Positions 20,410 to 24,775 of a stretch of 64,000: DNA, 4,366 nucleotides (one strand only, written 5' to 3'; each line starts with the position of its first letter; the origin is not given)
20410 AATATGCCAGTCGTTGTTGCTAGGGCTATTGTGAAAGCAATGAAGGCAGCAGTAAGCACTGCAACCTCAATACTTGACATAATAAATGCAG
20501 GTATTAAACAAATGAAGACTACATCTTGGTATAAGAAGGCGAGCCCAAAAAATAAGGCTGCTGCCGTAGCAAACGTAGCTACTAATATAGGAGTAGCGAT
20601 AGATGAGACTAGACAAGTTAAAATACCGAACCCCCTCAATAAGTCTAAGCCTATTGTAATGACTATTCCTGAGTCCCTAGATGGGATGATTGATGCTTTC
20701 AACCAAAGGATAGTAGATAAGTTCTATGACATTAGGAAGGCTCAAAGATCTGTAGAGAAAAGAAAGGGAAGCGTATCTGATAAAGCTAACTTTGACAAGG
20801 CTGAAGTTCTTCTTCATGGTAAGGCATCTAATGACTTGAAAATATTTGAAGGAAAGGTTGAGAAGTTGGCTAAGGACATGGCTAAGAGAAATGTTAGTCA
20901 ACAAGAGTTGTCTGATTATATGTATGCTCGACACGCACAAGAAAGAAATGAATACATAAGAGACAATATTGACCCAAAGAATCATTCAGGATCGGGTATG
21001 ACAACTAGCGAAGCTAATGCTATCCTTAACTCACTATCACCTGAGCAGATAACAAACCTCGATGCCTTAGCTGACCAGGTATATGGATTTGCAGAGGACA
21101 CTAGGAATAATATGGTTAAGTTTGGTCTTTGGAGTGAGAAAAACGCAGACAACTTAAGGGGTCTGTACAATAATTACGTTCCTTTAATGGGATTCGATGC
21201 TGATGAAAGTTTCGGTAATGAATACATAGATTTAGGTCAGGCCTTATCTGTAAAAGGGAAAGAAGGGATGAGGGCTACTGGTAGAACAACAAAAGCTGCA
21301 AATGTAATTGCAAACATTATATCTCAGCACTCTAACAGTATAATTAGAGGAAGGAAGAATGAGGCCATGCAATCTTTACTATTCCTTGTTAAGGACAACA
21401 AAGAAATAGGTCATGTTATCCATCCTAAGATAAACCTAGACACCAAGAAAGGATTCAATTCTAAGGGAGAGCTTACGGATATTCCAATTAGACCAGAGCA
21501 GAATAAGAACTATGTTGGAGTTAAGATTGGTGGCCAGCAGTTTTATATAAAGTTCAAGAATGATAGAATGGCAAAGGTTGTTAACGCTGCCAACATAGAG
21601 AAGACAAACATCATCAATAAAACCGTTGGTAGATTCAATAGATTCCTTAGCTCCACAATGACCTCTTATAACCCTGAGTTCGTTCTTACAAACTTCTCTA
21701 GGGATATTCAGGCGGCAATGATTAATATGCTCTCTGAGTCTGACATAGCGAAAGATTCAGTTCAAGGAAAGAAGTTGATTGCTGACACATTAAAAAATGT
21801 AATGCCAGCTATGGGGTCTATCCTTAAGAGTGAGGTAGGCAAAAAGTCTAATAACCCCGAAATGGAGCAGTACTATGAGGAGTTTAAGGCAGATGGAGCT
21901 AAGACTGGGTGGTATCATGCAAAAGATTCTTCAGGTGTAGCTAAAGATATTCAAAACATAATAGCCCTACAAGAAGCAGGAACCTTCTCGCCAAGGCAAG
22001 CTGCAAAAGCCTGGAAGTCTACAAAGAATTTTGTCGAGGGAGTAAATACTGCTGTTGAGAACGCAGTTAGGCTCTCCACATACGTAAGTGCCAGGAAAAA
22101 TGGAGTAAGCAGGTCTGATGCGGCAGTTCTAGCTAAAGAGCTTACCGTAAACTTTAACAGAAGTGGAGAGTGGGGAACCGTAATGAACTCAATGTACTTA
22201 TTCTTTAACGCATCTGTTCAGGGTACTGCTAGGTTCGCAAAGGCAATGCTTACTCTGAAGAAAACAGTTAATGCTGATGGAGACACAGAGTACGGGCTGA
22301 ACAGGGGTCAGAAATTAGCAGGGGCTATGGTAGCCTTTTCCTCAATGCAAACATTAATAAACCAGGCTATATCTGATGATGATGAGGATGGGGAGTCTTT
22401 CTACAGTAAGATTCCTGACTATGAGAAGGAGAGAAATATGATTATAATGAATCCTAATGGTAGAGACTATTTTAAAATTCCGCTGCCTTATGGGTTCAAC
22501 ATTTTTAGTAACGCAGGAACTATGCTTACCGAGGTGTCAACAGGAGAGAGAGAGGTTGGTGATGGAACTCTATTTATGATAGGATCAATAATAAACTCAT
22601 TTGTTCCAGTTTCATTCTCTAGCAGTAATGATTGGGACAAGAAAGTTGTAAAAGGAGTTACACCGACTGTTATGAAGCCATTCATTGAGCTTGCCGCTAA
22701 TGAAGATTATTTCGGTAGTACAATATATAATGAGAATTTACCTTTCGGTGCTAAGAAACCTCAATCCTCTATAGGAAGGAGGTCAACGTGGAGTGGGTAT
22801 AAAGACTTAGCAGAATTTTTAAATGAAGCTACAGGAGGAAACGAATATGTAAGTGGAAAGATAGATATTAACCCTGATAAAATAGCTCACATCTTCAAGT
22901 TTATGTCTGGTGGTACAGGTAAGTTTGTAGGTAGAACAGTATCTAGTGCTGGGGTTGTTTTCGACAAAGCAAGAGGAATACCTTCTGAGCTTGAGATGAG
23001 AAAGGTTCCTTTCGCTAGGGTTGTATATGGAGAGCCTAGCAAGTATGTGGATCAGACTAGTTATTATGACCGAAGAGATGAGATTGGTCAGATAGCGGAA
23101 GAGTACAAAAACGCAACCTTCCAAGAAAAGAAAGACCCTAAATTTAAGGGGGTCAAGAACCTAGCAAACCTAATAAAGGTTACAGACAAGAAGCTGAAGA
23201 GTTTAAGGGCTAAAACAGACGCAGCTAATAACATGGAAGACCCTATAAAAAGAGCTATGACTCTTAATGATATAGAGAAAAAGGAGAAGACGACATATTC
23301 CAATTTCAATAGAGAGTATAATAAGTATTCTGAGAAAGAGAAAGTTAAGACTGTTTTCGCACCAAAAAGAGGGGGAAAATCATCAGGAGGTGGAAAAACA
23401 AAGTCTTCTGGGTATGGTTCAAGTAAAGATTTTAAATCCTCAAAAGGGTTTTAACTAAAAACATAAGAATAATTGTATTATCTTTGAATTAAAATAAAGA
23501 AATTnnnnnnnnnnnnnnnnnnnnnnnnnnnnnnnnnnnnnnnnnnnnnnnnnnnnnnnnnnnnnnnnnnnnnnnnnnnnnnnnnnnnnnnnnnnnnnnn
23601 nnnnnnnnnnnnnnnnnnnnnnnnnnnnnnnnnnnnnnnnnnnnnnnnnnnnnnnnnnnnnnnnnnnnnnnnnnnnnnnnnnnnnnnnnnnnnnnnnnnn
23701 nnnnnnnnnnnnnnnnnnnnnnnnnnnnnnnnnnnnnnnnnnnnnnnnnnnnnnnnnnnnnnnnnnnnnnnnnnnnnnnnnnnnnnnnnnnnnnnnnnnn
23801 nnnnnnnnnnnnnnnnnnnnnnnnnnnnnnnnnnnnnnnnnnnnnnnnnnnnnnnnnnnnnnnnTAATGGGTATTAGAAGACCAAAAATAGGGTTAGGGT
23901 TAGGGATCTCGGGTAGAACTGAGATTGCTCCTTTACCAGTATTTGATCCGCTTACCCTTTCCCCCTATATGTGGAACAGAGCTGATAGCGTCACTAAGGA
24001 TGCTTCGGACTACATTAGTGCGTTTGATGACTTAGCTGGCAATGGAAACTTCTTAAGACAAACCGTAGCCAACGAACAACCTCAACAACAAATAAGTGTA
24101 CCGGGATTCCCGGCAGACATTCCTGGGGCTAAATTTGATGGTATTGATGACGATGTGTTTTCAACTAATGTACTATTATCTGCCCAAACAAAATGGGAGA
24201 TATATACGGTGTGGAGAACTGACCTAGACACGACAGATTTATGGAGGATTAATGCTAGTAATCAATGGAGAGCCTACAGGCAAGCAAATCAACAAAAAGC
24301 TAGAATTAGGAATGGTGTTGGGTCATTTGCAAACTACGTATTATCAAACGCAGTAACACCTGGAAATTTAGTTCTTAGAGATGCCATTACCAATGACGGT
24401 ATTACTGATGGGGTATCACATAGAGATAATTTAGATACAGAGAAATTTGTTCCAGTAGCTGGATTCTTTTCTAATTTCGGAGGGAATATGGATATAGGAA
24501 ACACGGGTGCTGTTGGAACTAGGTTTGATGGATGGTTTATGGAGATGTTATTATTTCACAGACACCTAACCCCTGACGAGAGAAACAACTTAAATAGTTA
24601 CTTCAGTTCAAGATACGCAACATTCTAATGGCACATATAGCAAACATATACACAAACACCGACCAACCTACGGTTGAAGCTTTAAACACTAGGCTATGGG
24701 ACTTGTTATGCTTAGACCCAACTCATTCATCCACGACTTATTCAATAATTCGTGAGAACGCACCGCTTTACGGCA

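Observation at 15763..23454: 2563-aa virion protein with a duplicated N-terminal motif, a ~600-aa K/E/A/P spacer and a large C-terminal domain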

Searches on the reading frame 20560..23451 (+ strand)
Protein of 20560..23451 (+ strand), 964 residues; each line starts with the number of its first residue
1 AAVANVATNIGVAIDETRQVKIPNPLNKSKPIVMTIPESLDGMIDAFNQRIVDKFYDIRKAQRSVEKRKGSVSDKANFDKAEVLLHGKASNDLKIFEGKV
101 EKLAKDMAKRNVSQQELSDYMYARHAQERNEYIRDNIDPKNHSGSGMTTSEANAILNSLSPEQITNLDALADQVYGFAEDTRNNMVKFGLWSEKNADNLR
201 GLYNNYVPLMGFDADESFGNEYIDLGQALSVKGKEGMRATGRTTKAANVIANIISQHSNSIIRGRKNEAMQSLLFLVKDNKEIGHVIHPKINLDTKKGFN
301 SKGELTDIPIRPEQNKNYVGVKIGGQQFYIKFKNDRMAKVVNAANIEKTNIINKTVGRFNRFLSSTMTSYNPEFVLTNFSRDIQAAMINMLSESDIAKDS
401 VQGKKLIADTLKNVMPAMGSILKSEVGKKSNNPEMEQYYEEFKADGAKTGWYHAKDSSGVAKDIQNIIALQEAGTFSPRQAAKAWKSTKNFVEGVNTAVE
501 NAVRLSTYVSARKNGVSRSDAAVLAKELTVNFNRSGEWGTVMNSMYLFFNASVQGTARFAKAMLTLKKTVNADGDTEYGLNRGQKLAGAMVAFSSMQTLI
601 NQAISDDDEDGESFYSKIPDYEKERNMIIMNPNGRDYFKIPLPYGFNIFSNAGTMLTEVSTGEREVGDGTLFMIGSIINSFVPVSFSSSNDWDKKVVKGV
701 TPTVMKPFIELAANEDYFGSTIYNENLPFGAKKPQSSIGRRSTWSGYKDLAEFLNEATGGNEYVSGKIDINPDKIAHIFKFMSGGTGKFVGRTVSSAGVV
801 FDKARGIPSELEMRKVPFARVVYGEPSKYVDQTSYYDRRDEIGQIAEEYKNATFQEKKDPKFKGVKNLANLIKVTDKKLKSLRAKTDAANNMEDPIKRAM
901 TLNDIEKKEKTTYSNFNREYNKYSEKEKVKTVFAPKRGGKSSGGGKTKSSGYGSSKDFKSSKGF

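Call 16: find_homologous_proteins(query=window:20560-23451:+, max_evalue=0.00001)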
Query window:20560-23451:+ (964 aa): 34 proteins with E <= 0.00001 among 8000 candidates.
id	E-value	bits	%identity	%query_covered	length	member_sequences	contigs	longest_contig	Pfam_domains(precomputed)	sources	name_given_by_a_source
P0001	2.8e-259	881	48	94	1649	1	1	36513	PF18857.7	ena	-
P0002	2.1e-220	753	45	89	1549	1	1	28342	PF18857.7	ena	-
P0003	1.3e-185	638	42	81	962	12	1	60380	PF18857.7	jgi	jgi:transcriptional regulator with XRE-family HTH domain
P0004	6.2e-185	635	42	81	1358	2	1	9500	PF18857.7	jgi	jgi:transcriptional regulator with XRE-family HTH domain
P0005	7.3e-178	612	39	91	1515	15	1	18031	PF18857.7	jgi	jgi:hypothetical protein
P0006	6.5e-174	599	38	92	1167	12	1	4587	PF18857.7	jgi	jgi:transcriptional regulator with XRE-family HTH domain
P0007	8.0e-170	585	37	89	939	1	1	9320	PF18857.7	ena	-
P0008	8.1e-160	552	36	91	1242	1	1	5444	PF18857.7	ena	-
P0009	3.2e-156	540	36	90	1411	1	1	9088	PF18857.7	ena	-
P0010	4.9e-154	533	36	94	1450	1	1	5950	PF18857.7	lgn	-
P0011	6.0e-152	526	36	95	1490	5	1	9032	PF18857.7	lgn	-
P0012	1.4e-151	525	36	95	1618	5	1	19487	PF18857.7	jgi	-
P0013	4.3e-149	517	35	94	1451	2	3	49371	PF18857.7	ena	-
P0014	2.6e-148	514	36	95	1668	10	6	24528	PF18857.7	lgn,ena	-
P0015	2.5e-147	511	39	75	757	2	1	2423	PF18857.7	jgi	jgi:hypothetical protein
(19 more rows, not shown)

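Call 31: find_encoding_contigs(protein=P0001, flank=10000, max_places=3)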
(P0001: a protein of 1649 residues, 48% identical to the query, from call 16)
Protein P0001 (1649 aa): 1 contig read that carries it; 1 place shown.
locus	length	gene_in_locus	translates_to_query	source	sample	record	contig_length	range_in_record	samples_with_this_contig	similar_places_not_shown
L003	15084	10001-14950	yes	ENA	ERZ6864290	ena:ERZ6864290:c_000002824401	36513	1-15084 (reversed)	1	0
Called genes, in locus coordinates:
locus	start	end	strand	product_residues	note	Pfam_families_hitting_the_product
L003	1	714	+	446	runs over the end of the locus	-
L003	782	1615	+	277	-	-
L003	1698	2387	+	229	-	-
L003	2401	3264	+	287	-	-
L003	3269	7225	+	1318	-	PF25729:crAss_MUZ_C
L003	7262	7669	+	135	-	-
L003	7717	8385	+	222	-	-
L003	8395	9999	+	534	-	-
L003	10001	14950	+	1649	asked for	PF18857:LPD38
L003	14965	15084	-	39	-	?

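Call 34: predict_structure(alignment_id=A1)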
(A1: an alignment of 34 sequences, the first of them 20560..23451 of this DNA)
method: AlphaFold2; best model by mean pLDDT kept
length: 964 residues; sequences in the alignment: 34
mean_pLDDT: 77.4   pTM: 0.74
mean pLDDT of the five models: 77.4, 75.5, 73.3, 69.6, 68.3
residues with pLDDT >= 90: 172; 70-90: 591; 50-70: 123; < 50: 78
segments of 3 or more residues with pLDDT < 50: 1-17, 211-225, 398-400, 475-477, 929-964
pLDDT, mean of each block of 10 residues (from residue 1): 31 43 54 56 77 87 88 91 91 92 93 91 89 83 77 91 93 92 90 84 74 37 57 62 68 87 92 94 84 68 77 81 89 89 74 76 77 79 78 61 72 90 86 92 88 75 84 57 69 82 91 89 82 73 70 68 72 76 80 86 80 83 86 86 78 85 74 72 56 72 80 76 76 85 83 89 87 88 78 79 78 81 79 83 84 80 83 91 88 84 88 88 62 35 35 33 30
secondary structure, 60 per line:
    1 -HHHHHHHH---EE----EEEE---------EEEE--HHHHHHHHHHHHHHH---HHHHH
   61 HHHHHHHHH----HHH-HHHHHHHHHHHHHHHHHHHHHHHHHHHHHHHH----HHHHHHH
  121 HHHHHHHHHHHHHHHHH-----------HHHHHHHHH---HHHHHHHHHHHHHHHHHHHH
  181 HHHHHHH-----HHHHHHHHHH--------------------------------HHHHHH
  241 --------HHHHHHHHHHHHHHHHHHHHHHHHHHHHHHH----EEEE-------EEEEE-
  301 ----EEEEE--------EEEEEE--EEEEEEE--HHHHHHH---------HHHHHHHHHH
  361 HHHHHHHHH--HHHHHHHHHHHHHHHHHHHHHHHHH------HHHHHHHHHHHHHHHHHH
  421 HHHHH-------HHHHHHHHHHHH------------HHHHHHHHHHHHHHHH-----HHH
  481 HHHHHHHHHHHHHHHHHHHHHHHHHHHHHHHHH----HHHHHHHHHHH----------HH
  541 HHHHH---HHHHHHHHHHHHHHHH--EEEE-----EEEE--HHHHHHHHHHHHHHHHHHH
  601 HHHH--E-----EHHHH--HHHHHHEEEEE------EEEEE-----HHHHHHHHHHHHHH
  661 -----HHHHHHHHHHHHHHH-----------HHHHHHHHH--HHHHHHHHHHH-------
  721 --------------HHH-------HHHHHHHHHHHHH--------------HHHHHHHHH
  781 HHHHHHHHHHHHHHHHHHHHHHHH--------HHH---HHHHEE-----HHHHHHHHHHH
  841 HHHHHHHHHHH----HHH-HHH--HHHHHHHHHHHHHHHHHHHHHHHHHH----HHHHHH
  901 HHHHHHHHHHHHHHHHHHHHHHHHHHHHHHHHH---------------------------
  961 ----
elements in order (helices of 4 or more, strands of 3 or more residues): H2-9 E19-22 E32-35 H38-52 H56-69 H78-109 H114-137 H149-157 H161-187 H193-202 H235-240 H249-279 E284-287 E295-299 E305-309 E318-323 E326-332 H335-341 H351-369 H372-396 H403-425 H433-444 H457-472 H478-513 H518-528 H539-545 H549-564 E567-570 E576-579 H582-604 H614-617 H620-625 E626-630 E637-641 H647-660 H666-680 H692-700 H703-713 H745-757 H772-804 H819-822 H830-851 H865-890 H895-933

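Call 37: fold_search(model_id=the predicted structure, library=pdb)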
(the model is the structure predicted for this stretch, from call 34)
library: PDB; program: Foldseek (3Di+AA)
matches with E <= 10: 105; with E <= 0.001: 0
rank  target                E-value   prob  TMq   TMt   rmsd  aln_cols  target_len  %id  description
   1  4p6h_A                1.0e+00  0.03  0.06  0.10  24.4       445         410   13  Tl+-bound inward-facing state (bound conformation) of the glutamate transporter homologue GltPh (released 2014-06-04)
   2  2nwl_B                1.1e+00  0.06  0.07  0.13  25.6       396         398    8  Crystal structure of GltPh in complex with L-Asp (released 2007-02-27)
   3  8pvr_A                1.1e+00  0.04  0.08  0.12  22.2       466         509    9  Cryo-EM structure of horse Nhe9 bound to PI(3,5)P2 (released 2024-07-24)
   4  7ug0                  1.7e+00  0.02  0.05  0.09  25.1       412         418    9  TBOA-bound GltPh RSMR mutant in IFS state (released 2023-03-29)
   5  7mxo_A                2.0e+00  0.02  0.07  0.08  24.7       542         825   11  CryoEM structure of human NKCC1 (released 2022-09-28)
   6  7ahk                  2.5e+00  0.03  0.06  0.12  26.5       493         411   10  Crystal structure of the outward-facing state of the substrate-free Na+-only bound glutamate transporter homolog GltPh (released 2020-11-18)
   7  6bav_A                2.8e+00  0.03  0.07  0.13  26.3       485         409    8  Crystal Structure of GltPh R397C in complex with S-Benzyl-L-Cysteine (released 2018-01-17)
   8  6z71_A                3.1e+00  0.03  0.08  0.13  21.6       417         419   12  Structure of the MATE family multidrug resistance transporter Aq_128 from Aquifex aeolicus in the outward-facing state (released 2021-12-01)
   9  6bqh                  3.4e+00  0.05  0.07  0.15  22.1       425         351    9  Crystal structure of 5-HT2C in complex with ritanserin (released 2018-02-14)
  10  7rcp_A                3.4e+00  0.02  0.06  0.11  24.9       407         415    8  GltPh mutant (S279E/D405N) in complex with aspartate and sodium ions (released 2022-04-20)
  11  4p19_A                3.4e+00  0.01  0.05  0.09  24.2       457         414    9  Closed, apo inward-facing state of the glutamate transporter homologue GltPh (released 2014-06-04)
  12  6ob6_B                3.7e+00  0.02  0.06  0.12  21.4       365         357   10  Human equilibrative nucleoside transporter-1, S-(4-nitrobenzyl)-6-thioinosine bound, merohedrally twinned (released 2019-07-03)
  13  5oqt_A                3.7e+00  0.02  0.06  0.10  22.4       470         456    9  Crystal structure of a bacterial cationic amino acid transporter (CAT) homologue (released 2018-02-14)
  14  6x2l_A                3.9e+00  0.02  0.07  0.11  23.0       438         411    8  hEAAT3-IFS-Na (released 2021-03-17)
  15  7cyk_B                4.1e+00  0.03  0.06  0.14  21.7       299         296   11  Crystal structure of a second cysteine-pair mutant (V110C-I197C) of a bacterial bile acid transporter before disulfide (released 2021-01-13)
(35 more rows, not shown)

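Call 40: fold_search(model_id=the predicted structure, library=viral)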
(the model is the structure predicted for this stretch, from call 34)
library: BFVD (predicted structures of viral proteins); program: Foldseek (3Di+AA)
matches with E <= 10: 259; with E <= 0.001: 72
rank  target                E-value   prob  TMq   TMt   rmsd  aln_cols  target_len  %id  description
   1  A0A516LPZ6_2          2.0e-64  1.00  0.80  0.59   6.5       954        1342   34  (no name in the UniProt tables at hand)
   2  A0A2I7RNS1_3          8.6e-61  1.00  0.82  0.76   4.4       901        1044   34  (no name in the UniProt tables at hand)
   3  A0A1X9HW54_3          3.2e-49  1.00  0.78  0.59   5.2       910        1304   29  (no name in the UniProt tables at hand)
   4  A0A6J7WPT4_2          2.7e-46  1.00  0.73  0.58   8.2       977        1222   25  Large polyvalent protein associated domain-containing protein [uncultured Caudovirales phage]
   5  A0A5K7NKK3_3          4.7e-45  1.00  0.75  0.73   4.7       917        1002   26  (no name in the UniProt tables at hand)
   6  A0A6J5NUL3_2          1.1e-44  1.00  0.76  0.79   4.8       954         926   25  Uncharacterized protein [uncultured Caudovirales phage]
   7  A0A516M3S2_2          1.3e-44  1.00  0.68  0.57   8.7       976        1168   25  (no name in the UniProt tables at hand)
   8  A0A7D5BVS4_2          7.2e-44  1.00  0.74  0.72   6.2       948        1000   23  (no name in the UniProt tables at hand)
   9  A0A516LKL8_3          1.9e-43  1.00  0.65  0.57  18.2       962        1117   24  (no name in the UniProt tables at hand)
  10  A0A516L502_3          2.6e-43  1.00  0.74  0.69   6.4       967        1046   24  (no name in the UniProt tables at hand)
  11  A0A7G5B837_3          6.4e-43  1.00  0.74  0.68   7.9       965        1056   22  Uncharacterized protein [Ralstonia phage Alix]
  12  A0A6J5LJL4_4          1.4e-42  1.00  0.74  0.55   7.2       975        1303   22  LT_GEWL domain containing protein [uncultured Caudovirales phage]
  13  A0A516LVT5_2          1.1e-41  1.00  0.68  0.54   6.1       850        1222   26  (no name in the UniProt tables at hand)
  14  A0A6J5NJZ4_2          1.2e-38  1.00  0.67  0.80   5.7       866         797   24  Large polyvalent protein associated domain-containing protein [uncultured Caudovirales phage]
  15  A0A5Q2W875            2.2e-38  1.00  0.62  0.49  12.2       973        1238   23  (no name in the UniProt tables at hand)
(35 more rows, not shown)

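Call 42: search_protein_families(library=pfam, alignment_id=A1, max_evalue=0.001)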
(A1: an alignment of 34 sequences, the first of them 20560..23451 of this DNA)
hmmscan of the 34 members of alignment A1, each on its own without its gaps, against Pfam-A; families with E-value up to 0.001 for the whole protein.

A. member 1, window:20560-23451:+ (964 aa): 1 family
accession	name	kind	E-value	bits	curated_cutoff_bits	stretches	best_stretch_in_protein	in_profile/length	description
PF18857.6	LPD38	-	9.5e-38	130.6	27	1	615-805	4-180/189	Large polyvalent protein associated domain 38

B. families by the number of members that match (of 34 scanned): 6 families
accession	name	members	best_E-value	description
PF18857.6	LPD38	33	9e-46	Large polyvalent protein associated domain 38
PF18760.7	ART-PolyVal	6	9.6e-48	ADP-Ribosyltransferase in polyvalent proteins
PF09724.14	Dcc1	2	0.00041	Sister chromatid cohesion protein Dcc1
PF18823.6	InPase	1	7e-59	Inorganic Pyrophosphatase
PF18798.6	LPD3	1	5e-19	Large polyvalent protein-associated domain 3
PF05119.17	Terminase_4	1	0.00049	Phage terminase, small subunit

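Call 68: search_solved_structures(query=A1, max_evalue=1)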
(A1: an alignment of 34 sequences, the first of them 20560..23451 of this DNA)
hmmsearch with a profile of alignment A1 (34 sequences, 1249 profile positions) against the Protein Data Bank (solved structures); distinct sequences matched with E-value up to 1: 2.
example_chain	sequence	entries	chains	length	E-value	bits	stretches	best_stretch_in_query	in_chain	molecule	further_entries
3tnu_B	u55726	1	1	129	0.23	12.6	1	1149-1247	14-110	Keratin, type II cytoskeletal 5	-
6jfv_B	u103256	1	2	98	0.98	10.5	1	1175-1247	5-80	Keratin, type II cytoskeletal 5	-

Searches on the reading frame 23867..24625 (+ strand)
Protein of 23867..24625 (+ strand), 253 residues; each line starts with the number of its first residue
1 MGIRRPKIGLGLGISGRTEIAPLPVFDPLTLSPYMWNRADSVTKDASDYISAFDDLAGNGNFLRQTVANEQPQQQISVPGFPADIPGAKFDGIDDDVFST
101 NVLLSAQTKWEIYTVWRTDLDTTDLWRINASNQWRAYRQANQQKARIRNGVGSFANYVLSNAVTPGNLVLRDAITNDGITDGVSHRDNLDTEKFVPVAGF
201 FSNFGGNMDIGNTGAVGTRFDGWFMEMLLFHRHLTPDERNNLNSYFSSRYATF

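Call 9: search_protein_families(library=phrogs, proteins=[window:23867-24625:+], max_evalue=0.001)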
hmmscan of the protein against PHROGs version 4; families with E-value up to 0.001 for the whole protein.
window:23867-24625:+ (253 aa): 1 family
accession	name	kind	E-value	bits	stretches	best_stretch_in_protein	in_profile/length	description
phrog_10356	-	head and packaging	3.4e-05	23.2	1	30-250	384-622/852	virion structural protein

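Call 100: search_protein_families(library=ncbifam, proteins=[window:23867-24625:+], max_evalue=0.01)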
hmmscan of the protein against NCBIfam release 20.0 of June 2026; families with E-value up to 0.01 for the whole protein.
window:23867-24625:+ (253 aa): 0 families
